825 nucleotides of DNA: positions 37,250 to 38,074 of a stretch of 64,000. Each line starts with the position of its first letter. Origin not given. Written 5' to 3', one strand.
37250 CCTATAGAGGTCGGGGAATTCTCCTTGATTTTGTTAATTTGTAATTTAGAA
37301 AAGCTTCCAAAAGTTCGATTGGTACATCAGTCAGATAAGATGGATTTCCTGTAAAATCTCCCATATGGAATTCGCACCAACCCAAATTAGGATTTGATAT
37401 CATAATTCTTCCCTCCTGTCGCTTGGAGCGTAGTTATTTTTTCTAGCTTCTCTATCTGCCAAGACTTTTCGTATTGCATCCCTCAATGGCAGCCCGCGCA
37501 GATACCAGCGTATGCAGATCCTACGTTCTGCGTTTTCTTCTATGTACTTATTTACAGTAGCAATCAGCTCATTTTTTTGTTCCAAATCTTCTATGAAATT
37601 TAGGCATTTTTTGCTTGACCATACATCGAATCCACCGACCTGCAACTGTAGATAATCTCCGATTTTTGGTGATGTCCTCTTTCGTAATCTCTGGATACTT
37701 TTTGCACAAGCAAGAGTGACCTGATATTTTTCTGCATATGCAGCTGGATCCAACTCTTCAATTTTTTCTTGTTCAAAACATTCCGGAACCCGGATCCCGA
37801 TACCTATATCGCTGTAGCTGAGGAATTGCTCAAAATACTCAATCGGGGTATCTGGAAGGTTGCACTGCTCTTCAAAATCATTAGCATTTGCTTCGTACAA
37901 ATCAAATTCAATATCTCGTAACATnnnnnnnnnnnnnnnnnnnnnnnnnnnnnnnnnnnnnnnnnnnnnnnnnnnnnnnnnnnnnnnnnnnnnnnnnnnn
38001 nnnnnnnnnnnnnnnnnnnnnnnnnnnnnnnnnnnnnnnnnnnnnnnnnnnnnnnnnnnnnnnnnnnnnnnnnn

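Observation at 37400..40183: RNase HI fused to an unknown C-terminal domain that is duplicated as a stand-alone gene, flanking an HNH endonuclease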

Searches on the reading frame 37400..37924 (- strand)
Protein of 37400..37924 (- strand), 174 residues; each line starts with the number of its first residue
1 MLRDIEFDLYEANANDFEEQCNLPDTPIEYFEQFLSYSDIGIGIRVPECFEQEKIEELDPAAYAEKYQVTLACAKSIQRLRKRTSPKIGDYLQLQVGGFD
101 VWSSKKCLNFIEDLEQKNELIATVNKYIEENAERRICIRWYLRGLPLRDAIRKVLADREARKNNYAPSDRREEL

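Call 6: search_protein_families(library=pfam, proteins=[window:37400-37924:-], max_evalue=0.01)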
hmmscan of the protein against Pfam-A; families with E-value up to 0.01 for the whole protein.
window:37400-37924:- (174 aa): 0 families

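Call 7: search_protein_families(library=phrogs, proteins=[window:37400-37924:-], max_evalue=0.01)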
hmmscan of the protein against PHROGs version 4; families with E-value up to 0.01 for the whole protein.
window:37400-37924:- (174 aa): 1 family
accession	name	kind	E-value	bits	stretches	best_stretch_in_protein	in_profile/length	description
phrog_8346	-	unknown function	0.0059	17.7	1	61-131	30-100/143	-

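Call 8: find_homologous_proteins(query=window:37400-37924:-, max_evalue=0.001)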
Query window:37400-37924:- (174 aa): 10 proteins with E <= 0.001 among 58 candidates.
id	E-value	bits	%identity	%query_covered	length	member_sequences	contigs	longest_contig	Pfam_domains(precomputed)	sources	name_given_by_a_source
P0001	1.7e-106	371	95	100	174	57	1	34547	-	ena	-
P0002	1.1e-98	346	87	100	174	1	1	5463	-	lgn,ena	-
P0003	1.8e-71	257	98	67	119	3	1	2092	-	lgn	-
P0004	4.5e-32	129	75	50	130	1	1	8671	-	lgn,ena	-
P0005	1.8e-31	127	47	74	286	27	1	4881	PF00075.31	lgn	-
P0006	3.5e-29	120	50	65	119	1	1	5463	-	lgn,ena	-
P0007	2.4e-28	117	82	38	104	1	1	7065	-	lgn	-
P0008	2.8e-27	114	93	32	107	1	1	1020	-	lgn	-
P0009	2.3e-25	107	93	32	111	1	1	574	-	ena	-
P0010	7.4e-19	86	75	32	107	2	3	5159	-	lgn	-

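Call 13: search_solved_structures(query=A1, max_evalue=10)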
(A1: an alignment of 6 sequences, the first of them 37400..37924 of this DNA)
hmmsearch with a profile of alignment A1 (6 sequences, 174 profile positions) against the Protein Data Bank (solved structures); distinct sequences matched with E-value up to 10: 8.
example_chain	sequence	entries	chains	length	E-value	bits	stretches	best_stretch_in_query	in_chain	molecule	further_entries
9oaa_B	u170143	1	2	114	0.24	14.5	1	78-136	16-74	Protein S100-A9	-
8sjb_C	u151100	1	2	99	0.3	14.2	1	81-136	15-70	Protein S100-A9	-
4ggf_C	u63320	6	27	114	0.36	13.9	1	77-136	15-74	Protein S100-A9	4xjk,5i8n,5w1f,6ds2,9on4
1xk4_C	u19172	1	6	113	0.37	13.8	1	78-136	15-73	Calgranulin B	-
8sjc_C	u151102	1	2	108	0.38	13.8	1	81-136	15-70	Protein S100-A9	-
1irj_A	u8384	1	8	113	0.39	13.8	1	79-136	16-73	Migration Inhibitory Factor-Related Protein 14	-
7quv_B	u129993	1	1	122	0.41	13.7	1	78-136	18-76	Protein S100-A9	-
7ui5_A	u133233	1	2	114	0.71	12.9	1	77-136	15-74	Protein S100-A9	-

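Call 14: find_encoding_contigs(protein=P0001, flank=10000, max_places=4)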
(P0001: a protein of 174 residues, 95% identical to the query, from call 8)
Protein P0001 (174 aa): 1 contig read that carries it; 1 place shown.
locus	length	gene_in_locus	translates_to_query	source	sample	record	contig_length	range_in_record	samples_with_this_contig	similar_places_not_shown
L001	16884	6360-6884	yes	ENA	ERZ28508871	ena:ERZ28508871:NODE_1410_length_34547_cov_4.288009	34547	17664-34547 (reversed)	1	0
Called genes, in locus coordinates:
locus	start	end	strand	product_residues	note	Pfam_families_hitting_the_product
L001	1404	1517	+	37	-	-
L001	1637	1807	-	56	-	-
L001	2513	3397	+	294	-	PF00075:RNase_H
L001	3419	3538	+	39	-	-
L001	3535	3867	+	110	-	-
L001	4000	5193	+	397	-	PF14239:RRXRR, PF01844:HNH, PF13395:HNH_4 (weak), PF14279:HNH_5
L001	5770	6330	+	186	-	-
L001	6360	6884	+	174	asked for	-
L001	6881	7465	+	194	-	-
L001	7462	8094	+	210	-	-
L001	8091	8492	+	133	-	-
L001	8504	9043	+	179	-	-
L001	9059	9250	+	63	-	-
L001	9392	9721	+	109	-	-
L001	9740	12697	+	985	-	PF03382:DUF285, PF13306:LRR_5, PF03382:DUF285, PF13306:LRR_5 (weak), PF03382:DUF285, PF19407:DUF5979 (weak), PF24547:DUF7601, PF24547:DUF7601, +4 more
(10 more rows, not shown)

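Call 15: find_encoding_contigs(protein=P0005, flank=10000, max_places=6)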
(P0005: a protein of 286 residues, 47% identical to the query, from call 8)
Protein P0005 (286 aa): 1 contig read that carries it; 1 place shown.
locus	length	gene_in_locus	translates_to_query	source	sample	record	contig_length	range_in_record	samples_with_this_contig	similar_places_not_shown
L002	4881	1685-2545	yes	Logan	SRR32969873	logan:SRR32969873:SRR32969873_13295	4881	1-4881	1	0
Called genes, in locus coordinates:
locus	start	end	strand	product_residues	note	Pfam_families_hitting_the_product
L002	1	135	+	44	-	?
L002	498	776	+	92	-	-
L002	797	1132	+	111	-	-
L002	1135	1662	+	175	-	-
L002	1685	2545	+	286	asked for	PF00075:RNase_H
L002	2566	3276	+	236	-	-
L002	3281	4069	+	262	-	-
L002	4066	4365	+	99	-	-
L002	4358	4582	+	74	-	-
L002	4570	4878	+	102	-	PF07866:DUF1653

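Call 16: find_encoding_contigs(protein=P0002, flank=10000, max_places=4)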
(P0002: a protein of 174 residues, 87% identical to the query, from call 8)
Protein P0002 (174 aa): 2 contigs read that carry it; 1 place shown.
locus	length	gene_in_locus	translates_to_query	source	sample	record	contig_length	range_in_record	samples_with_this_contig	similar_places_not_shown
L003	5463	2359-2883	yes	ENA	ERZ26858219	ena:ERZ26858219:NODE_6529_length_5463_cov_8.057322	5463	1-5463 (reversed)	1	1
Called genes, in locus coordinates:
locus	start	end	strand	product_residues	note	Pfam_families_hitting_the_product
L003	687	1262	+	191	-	PF00075:RNase_H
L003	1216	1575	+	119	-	-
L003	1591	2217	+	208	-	PF01844:HNH, PF14279:HNH_5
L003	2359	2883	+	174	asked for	-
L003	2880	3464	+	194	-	-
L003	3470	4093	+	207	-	-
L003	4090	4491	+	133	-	-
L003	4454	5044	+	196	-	-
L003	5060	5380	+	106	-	-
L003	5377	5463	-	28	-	?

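Call 20: search_protein_representatives(alignment_id=A1)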
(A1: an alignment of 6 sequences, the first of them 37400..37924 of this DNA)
Query: 6 sequences, 174 profile positions. Proteins with E-value up to 0.001 (for the whole library): 448; up to 1e-10: 146; up to 1e-30: 3. The best 150 are listed.
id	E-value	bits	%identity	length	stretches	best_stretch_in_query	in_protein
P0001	4.8e-93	326.1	-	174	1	1-174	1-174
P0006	8.0e-59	214.7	-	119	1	50-168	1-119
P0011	2.6e-38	147.9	-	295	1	4-166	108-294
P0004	2.4e-30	122.0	-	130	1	48-135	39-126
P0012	3.3e-30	121.5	-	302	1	30-167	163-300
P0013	6.3e-30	120.6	-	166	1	32-165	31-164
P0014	2.9e-28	115.2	-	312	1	3-164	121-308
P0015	4.4e-28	114.6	-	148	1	36-166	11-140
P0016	1.3e-27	113.1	-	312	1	4-164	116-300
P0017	2.3e-27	112.2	-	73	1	105-174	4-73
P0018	8.0e-27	110.5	-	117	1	59-166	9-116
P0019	1.2e-26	109.9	-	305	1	35-163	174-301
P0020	1.7e-26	109.4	-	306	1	8-166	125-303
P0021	1.8e-26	109.3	-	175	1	35-167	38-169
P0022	6.1e-26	107.6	-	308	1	36-167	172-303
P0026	2.3e-25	105.7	-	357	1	4-167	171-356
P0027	1.2e-24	103.4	-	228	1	46-164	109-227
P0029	1.5e-24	103.1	-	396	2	17-163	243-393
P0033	3.5e-22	95.4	-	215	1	27-164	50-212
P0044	2.5e-20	89.4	-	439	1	37-165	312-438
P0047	4.8e-20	88.4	-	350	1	47-167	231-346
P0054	2.1e-18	83.0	-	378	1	55-167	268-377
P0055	3.2e-18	82.5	-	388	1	33-170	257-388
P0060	8.5e-18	81.1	-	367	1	36-170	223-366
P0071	2.1e-16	76.5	-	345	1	3-166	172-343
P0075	3.4e-16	75.9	-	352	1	42-161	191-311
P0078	7.6e-16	74.7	-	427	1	57-170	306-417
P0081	1.8e-15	73.5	-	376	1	3-164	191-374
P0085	5.2e-15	72.0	-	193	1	63-164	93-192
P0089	1.1e-14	71.0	-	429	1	58-168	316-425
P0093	2.0e-14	70.1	-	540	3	49-159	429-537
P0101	1.1e-13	67.8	-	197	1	68-165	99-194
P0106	4.6e-13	65.7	-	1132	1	3-165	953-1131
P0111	7.8e-13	64.9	-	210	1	67-164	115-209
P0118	2.5e-12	63.3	-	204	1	69-164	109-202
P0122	3.1e-12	63.0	-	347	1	59-167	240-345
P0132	1.3e-11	61.0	-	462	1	24-167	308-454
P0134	1.6e-11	60.7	-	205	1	52-157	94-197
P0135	1.7e-11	60.6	-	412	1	47-171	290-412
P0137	2.2e-11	60.2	-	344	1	8-171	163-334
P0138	3.1e-11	59.7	-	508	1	53-158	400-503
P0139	4.0e-11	59.4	-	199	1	69-164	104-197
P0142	4.5e-11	59.2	-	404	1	46-165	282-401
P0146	6.1e-11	58.8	-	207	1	75-168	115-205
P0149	8.5e-11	58.3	-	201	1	67-168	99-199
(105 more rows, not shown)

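Call 27: search_protein_families(library=ncbifam, proteins=[window:37400-37924:-], max_evalue=0.1)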
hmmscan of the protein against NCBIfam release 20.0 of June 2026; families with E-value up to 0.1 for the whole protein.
window:37400-37924:- (174 aa): 0 families

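Call 35: find_related_loci(query=A1, collection=genome_contigs, flank=6000)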
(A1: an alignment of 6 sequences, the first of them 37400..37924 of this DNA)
Query A1 (174 aa) in genome_contigs; peptide patterns used: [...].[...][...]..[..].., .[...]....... (x = any residue, [..] = any of these).
20 stretches matched a pattern; 2 encode a relative of the query (tblastn E <= 1e-3); 2 distinct loci.
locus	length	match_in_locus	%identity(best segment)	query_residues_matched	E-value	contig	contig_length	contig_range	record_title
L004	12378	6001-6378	48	40-165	5e-39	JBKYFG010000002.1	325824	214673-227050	MAG: Blautia sp. isolate C040_15 NODE_46_length_325824_cov_20.957811, whole genome shotgun sequence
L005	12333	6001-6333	29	41-157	4e-8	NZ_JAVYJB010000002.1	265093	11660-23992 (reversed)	Pilosibacter fragilis strain CSJ-4 CSJ-4_ctg0002, whole genome shotgun sequence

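Call 36: find_related_loci(query=A1, collection=viral_contigs, flank=8000)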
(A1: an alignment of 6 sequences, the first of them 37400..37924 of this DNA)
Query A1 (174 aa) in viral_contigs; peptide patterns used: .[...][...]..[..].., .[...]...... (x = any residue, [..] = any of these).
29 stretches matched a pattern, but none encodes a relative of the query by tblastn (E <= 1e-3).

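Call 46: predict_structure(alignment_id=A4)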
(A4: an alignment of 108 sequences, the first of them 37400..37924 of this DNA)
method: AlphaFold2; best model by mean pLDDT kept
length: 174 residues; sequences in the alignment: 108
mean_pLDDT: 81.6   pTM: 0.75
mean pLDDT of the five models: 81.6, 80.5, 80.2, 79.8, 78.4
residues with pLDDT >= 90: 109; 70-90: 15; 50-70: 27; < 50: 23
segments of 3 or more residues with pLDDT < 50: 1-14, 35-40
pLDDT, mean of each block of 10 residues (from residue 1): 42 50 52 47 85 97 98 98 95 97 85 92 94 95 98 96 75 55
secondary structure, 60 per line:
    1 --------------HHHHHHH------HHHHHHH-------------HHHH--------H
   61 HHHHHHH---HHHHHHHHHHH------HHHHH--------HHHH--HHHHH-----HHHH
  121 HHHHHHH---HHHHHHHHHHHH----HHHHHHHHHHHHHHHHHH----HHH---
elements in order: H15-21 H28-34 H48-51 H60-67 H71-81 H88-92 H101-104 H107-111 H117-127 H131-142 H147-164

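Call 48: search_protein_families(library=pfam, proteins=[P0106, P0093, P0138, P0044, P0078, P0089, P0132, P0135, P0142, P0029], max_evalue=0.001)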
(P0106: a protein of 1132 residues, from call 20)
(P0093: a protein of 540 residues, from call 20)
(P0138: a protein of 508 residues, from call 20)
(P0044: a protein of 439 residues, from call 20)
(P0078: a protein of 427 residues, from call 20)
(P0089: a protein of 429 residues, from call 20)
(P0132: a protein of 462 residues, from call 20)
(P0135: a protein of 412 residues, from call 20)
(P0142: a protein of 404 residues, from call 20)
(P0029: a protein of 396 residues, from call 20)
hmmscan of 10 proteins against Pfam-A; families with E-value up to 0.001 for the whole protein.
P0106 (1132 aa): 4 families
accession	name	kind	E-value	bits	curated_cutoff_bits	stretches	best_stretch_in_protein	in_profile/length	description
PF00075.30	RNase_H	-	2.8e-29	102.6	25.8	1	853-980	3-140/141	RNase H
PF04851.21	ResIII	-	2.5e-24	86.5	22.5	1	2-144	2-164/164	Type III restriction enzyme, res subunit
PF00271.37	Helicase_C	-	1.2e-11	45.2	23.5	1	227-325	16-109/110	Helicase conserved C-terminal domain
PF00270.35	DEAD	-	1.4e-10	41.6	26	1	6-143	2-161/167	DEAD/DEAH box helicase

P0093 (540 aa): 1 family
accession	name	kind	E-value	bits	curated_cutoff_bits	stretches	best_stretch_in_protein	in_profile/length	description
PF00929.31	RNase_T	-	5.3e-16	60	24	1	258-407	1-162/164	Exonuclease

P0138 (508 aa): 1 family
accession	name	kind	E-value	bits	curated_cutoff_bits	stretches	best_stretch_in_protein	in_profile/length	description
PF00075.30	RNase_H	-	8.9e-09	36.1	25.8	1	231-337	4-120/141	RNase H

P0044 (439 aa): 1 family
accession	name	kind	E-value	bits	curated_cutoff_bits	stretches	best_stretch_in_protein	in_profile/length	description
PF00075.30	RNase_H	-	2.2e-25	89.9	25.8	1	136-261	3-138/141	RNase H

P0078 (427 aa): 2 families
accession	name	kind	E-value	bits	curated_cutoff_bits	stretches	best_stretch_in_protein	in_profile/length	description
PF00075.30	RNase_H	-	1.3e-25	90.7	25.8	1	121-254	3-140/141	RNase H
PF13456.12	RVT_3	-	7.9e-05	23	21.6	1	126-217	2-89/123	Reverse transcriptase-like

P0089 (429 aa): 1 family
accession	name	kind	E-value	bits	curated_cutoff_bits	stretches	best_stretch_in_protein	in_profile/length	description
PF00075.30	RNase_H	-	6.4e-26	91.6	25.8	1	123-248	3-139/141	RNase H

P0132 (462 aa): 1 family
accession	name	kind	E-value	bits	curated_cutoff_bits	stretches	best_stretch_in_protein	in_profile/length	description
PF00075.30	RNase_H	-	6.7e-14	52.7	25.8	1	164-280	3-130/141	RNase H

P0135 (412 aa): 1 family
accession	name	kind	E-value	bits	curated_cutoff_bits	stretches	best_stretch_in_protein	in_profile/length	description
PF00075.30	RNase_H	-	2.3e-29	102.8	25.8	1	126-251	4-140/141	RNase H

P0142 (404 aa): 2 families
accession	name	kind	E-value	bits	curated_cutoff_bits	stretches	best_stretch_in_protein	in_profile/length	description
PF00075.30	RNase_H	-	4e-12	46.9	25.8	1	146-277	2-140/141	RNase H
PF13456.12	RVT_3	-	2e-05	25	21.6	1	152-258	2-106/123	Reverse transcriptase-like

P0029 (396 aa): 1 family
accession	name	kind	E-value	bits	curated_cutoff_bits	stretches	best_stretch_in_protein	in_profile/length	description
PF00075.30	RNase_H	-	1.1e-26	94.2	25.8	1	16-142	3-139/141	RNase H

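Call 56: find_encoding_contigs(protein=P0013, flank=6000, max_places=3)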
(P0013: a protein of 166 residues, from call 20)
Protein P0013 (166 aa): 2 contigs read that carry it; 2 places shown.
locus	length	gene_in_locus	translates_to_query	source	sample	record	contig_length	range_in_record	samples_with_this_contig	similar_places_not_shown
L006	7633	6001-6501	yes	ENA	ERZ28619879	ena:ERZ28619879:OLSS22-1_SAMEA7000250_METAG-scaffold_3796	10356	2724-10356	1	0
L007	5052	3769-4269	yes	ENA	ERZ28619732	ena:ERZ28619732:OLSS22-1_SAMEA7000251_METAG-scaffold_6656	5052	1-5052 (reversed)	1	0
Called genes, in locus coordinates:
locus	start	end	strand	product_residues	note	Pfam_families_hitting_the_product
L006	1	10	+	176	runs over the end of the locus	PF13487:HD_5, PF01966:HD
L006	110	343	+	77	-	-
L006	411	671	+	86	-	-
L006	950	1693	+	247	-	-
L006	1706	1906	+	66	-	-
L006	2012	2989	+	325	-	PF01844:HNH, PF14279:HNH_5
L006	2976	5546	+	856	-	PF00580:UvrD-helicase, PF01443:Viral_helicase1 (faint), PF13087:AAA_12 (faint), PF13245:AAA_19, PF13361:UvrD_C, PF13538:UvrD_C_2 (weak), PF18974:DUF5710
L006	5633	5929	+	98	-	PF00075:RNase_H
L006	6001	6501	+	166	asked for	-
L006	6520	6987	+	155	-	-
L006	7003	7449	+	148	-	-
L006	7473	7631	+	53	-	?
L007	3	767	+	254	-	?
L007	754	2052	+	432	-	-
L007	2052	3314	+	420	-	PF13361:UvrD_C, PF13538:UvrD_C_2 (weak), PF18974:DUF5710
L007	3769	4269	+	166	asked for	-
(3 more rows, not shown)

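Call 57: fold_search(model_id=the predicted structure, library=viral)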
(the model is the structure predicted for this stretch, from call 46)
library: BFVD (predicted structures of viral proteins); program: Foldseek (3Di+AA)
matches with E <= 10: 37; with E <= 0.001: 0
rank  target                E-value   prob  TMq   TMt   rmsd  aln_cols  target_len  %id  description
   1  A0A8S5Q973            1.3e+00  0.09  0.21  0.26  13.6       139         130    9  Nucelotide kinase [Siphoviridae sp. ctoic9]
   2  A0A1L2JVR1            2.7e+00  0.01  0.13  0.10  25.3       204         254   14  (no name in the UniProt tables at hand)
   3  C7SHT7                3.5e+00  0.02  0.15  0.12  18.6       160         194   16  (no name in the UniProt tables at hand)
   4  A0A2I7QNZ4            4.1e+00  0.03  0.16  0.22  10.8       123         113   14  (no name in the UniProt tables at hand)
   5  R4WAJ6                4.1e+00  0.02  0.15  0.10  16.8       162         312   14  Phosphoprotein [Persimmon virus A]
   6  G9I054                4.3e+00  0.01  0.13  0.09  17.5       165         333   11  Very late expression factor 1 [Helicoverpa zea nudivirus 2]
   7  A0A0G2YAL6            4.5e+00  0.02  0.15  0.09  22.1       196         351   14  Uncharacterized protein [Acanthamoeba polyphaga mimivirus Kroon]
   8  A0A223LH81            4.8e+00  0.01  0.12  0.05  18.9       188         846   13  Uncharacterized protein [Erwinia phage vB_EamM_RisingSun]
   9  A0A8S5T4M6            5.0e+00  0.08  0.15  0.11  16.3        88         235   16  Lipoprotein [Siphoviridae sp. ct5MO18]
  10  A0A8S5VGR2            5.0e+00  0.02  0.14  0.15  14.3       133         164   12  Uncharacterized protein [Myoviridae sp. ctkfK18]
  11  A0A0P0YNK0            5.0e+00  0.01  0.14  0.13  25.1       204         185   13  (no name in the UniProt tables at hand)
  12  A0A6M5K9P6            5.3e+00  0.02  0.14  0.15  13.8       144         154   19  Transcription elongation factor M2-1 [Human respiratory syncytial virus]
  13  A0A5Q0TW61            5.3e+00  0.01  0.13  0.03  25.4       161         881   17  (no name in the UniProt tables at hand)
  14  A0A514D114            5.6e+00  0.02  0.16  0.08  29.2       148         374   11  Uncharacterized protein (Fragment) [Riboviria sp.]
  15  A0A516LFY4            5.6e+00  0.01  0.13  0.09  18.3       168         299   14  (no name in the UniProt tables at hand)
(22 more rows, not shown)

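Call 71: find_encoding_contigs(protein=P0012, flank=8000, max_places=2)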
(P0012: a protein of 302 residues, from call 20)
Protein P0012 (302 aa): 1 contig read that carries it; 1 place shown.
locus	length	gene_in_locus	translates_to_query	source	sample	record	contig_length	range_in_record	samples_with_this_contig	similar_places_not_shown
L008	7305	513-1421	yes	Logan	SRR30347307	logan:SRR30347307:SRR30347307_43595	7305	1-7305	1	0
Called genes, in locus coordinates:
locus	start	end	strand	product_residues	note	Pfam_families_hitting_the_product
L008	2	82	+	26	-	?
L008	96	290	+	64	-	-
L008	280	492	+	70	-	-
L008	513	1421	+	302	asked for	PF00075:RNase_H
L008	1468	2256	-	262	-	PF04203:Sortase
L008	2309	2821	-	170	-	-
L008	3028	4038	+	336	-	PF01145:Band_7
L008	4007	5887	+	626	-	PF16697:Yop-YscD_cpl (weak), PF00498:FHA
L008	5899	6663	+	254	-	PF13672:PP2C_2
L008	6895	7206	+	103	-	PF00216:Bac_DNA_binding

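Call 72: find_encoding_contigs(protein=P0014, flank=8000, max_places=2)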
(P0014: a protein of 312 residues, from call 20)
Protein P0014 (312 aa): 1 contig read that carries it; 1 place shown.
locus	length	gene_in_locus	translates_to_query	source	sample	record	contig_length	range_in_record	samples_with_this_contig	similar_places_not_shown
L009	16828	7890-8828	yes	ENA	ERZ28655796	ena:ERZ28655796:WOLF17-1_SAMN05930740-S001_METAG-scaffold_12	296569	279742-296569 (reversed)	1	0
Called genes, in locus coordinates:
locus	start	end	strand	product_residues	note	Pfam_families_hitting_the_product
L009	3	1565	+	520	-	?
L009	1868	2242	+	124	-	-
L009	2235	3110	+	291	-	-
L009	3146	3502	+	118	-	-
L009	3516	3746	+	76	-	-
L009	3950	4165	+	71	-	-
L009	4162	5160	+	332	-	-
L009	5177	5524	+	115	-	-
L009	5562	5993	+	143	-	-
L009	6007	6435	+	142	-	-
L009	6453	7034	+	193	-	-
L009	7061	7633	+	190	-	PF26915:Phage_P4_cII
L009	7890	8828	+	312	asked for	PF00075:RNase_H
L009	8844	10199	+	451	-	PF13401:AAA_22 (faint), PF06745:ATPase (faint), PF00004:AAA, PF07728:AAA_5 (faint)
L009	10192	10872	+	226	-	PF10979:DUF2786, PF23771:DUF7168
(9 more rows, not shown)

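Call 73: find_encoding_contigs(protein=P0019, flank=8000, max_places=2)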
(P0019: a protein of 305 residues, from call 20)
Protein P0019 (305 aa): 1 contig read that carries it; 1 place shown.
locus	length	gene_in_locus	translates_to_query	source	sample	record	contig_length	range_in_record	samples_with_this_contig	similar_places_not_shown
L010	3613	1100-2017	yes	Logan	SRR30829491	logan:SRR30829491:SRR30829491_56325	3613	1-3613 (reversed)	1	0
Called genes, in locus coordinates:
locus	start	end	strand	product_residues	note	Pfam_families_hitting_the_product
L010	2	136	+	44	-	?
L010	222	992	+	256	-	-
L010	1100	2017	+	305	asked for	PF00075:RNase_H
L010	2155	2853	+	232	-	PF03167:UDG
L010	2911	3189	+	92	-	-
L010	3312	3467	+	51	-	-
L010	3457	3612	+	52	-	?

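Call 81: search_protein_families(library=pfam, proteins=[P0027, P0033, P0085, P0101, P0111, P0118, P0134, P0139, P0146, P0149], max_evalue=0.001)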
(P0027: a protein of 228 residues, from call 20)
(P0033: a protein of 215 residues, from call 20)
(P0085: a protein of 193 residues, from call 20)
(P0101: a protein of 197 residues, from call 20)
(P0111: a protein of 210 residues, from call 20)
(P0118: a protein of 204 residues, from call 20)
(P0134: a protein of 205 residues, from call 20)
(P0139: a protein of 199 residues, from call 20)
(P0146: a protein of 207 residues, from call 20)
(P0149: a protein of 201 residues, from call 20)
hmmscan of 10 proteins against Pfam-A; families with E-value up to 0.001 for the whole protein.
P0027 (228 aa): 2 families
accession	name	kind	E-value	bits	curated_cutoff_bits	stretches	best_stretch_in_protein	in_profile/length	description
PF00075.30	RNase_H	-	3.2e-22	79.7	25.8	1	3-107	19-135/141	RNase H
PF13456.12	RVT_3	-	4.8e-05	23.7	21.6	1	3-75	13-89/123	Reverse transcriptase-like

P0033 (215 aa): 1 family
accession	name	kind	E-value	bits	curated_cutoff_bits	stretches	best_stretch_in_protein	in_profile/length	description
PF00075.30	RNase_H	-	1.9e-09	38.3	25.8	1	9-51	97-140/141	RNase H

P0085 (193 aa): 0 families

P0101 (197 aa): 0 families

P0111 (210 aa): 0 families

P0118 (204 aa): 0 families

P0134 (205 aa): 0 families

P0139 (199 aa): 0 families

P0146 (207 aa): 0 families

P0149 (201 aa): 0 families
